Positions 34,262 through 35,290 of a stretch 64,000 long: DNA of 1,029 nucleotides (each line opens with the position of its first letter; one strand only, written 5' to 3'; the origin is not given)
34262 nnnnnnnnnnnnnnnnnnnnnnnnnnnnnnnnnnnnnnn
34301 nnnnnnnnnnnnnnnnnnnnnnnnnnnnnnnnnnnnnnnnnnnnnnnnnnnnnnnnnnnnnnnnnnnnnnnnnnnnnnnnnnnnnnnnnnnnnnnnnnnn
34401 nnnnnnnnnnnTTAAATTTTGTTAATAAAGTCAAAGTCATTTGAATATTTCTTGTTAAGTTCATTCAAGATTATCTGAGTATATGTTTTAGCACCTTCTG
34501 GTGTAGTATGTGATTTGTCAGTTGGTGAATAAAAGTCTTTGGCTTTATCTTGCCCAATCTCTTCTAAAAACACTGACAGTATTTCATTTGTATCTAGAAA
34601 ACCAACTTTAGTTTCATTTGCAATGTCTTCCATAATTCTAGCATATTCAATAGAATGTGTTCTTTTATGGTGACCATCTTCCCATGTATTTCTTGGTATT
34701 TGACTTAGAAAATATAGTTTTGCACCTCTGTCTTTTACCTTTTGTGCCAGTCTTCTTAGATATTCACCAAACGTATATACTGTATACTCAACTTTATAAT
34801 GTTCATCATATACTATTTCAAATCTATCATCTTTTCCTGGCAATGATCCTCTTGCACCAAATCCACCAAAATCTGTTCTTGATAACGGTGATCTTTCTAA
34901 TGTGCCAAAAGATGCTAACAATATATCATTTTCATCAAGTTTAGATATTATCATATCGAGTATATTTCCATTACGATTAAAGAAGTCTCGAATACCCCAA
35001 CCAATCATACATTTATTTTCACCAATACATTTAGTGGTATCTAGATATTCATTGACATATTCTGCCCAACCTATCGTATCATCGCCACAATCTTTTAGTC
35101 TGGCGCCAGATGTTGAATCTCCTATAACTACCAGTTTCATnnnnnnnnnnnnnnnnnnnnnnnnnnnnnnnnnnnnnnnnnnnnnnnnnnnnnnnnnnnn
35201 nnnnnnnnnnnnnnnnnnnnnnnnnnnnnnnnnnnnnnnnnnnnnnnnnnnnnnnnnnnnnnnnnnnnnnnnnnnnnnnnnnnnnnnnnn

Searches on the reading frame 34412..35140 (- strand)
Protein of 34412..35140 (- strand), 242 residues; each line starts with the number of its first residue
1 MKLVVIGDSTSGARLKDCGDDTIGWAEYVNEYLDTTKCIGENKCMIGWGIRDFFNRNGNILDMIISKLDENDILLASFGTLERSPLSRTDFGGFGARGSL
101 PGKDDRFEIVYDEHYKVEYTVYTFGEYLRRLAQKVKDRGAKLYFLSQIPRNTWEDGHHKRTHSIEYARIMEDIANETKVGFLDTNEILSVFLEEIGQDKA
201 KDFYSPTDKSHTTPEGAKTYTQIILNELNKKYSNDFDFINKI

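Call 14: search_protein_families(library=pfam, proteins=[window:34412-35140:-], max_evalue=0.001)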
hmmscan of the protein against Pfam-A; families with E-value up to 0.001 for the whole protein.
window:34412-35140:- (242 aa): 1 family
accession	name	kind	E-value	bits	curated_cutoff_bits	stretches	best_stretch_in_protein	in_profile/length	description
PF13472.12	Lipase_GDSL_2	-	9.4e-05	23.4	32.9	1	106-217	87-176/178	GDSL-like Lipase/Acylhydrolase family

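Call 15: search_protein_families(library=phrogs, proteins=[window:34412-35140:-], max_evalue=0.001)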
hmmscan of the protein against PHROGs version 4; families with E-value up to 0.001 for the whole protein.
window:34412-35140:- (242 aa): 0 families
